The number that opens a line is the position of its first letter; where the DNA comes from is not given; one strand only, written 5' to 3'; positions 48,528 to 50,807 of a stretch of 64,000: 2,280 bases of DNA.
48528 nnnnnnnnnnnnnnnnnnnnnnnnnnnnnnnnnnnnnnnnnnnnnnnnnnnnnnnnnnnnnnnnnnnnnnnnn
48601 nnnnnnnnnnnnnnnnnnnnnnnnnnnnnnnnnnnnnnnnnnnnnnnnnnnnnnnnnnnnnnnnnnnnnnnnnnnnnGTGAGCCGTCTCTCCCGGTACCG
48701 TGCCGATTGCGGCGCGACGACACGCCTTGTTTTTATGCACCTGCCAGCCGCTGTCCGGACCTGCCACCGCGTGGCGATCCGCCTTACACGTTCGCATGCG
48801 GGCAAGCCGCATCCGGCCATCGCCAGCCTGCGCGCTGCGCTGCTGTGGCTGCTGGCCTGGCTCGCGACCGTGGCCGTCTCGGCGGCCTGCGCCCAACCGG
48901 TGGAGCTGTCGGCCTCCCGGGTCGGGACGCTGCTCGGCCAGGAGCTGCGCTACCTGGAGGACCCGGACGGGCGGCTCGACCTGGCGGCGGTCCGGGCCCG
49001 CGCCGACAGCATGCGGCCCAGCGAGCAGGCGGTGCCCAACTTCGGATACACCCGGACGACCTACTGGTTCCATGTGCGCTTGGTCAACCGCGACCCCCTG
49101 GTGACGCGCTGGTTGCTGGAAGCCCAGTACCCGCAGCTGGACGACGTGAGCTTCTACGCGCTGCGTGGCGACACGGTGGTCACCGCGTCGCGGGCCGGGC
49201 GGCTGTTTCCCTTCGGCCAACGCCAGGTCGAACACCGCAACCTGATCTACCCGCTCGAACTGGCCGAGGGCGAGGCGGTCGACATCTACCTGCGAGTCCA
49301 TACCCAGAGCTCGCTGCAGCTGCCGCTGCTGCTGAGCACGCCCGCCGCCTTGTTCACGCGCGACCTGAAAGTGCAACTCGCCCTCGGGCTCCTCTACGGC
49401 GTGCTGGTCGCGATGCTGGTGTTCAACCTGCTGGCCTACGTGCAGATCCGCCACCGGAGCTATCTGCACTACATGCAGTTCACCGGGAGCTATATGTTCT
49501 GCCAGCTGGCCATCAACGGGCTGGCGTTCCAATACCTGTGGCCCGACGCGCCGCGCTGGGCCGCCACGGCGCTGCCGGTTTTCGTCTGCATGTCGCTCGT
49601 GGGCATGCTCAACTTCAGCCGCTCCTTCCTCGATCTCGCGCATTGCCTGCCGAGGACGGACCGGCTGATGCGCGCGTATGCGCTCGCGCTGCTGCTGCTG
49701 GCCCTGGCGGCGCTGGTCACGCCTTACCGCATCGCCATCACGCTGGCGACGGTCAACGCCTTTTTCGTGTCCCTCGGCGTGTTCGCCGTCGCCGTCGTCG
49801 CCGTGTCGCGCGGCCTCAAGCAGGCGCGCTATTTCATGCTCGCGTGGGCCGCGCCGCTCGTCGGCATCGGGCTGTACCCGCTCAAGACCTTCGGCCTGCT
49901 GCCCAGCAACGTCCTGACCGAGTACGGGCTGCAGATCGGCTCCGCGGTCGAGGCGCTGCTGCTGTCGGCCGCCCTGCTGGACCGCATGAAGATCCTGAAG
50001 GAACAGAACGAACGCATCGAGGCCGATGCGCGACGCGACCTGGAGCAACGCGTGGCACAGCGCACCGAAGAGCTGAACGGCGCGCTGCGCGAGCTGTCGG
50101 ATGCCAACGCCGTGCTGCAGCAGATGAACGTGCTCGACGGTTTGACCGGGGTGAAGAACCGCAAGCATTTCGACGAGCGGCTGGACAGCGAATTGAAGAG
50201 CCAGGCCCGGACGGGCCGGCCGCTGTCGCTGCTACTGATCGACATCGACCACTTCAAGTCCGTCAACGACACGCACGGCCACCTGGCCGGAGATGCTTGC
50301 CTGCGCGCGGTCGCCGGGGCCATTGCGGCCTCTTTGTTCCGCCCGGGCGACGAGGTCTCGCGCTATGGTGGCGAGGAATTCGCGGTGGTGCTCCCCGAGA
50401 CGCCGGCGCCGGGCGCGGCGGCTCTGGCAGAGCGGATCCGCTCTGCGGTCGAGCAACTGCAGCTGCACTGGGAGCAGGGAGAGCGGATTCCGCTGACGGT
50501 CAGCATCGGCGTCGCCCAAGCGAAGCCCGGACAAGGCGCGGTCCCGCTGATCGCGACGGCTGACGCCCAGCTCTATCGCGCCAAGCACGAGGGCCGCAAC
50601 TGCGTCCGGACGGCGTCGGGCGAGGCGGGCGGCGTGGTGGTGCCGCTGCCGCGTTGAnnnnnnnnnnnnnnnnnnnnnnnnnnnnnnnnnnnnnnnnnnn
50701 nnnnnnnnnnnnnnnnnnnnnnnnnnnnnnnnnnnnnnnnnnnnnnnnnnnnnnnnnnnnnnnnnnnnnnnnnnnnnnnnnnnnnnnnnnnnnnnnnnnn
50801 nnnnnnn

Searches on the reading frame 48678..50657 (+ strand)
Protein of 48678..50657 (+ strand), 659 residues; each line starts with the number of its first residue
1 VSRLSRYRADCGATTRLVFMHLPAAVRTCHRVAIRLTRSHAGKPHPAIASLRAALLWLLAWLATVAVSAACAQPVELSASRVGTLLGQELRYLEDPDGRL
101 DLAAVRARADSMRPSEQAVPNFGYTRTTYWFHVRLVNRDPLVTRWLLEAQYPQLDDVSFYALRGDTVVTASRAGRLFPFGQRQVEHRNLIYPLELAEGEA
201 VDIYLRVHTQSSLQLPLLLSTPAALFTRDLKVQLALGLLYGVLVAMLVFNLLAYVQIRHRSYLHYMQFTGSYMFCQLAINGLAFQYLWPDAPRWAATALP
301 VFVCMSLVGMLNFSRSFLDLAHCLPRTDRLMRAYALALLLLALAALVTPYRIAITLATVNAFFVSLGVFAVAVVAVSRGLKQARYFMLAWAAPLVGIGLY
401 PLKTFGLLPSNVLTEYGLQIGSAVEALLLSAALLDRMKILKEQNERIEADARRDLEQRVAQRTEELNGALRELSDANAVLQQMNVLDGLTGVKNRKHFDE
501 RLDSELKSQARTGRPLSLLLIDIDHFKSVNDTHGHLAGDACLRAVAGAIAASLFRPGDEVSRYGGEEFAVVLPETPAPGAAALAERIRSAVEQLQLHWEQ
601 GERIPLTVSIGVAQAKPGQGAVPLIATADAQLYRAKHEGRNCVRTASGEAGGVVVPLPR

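Call 83: search_protein_families(library=pfam, proteins=[window:48678-50657:+], max_evalue=0.01)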
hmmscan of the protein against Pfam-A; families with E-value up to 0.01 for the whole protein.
window:48678-50657:+ (659 aa): 3 families
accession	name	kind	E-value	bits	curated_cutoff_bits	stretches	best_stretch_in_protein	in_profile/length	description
PF07695.17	7TMR-DISM_7TM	-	6.6e-48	163.8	29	1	233-436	2-205/205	7TM diverse intracellular signalling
PF00990.26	GGDEF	-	9.3e-47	159.2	23.8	1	486-641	3-160/161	Diguanylate cyclase, GGDEF domain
PF07696.17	7TMR-DISMED2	-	4.4e-37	127.5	22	1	87-220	1-135/136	7TMR-DISM extracellular 2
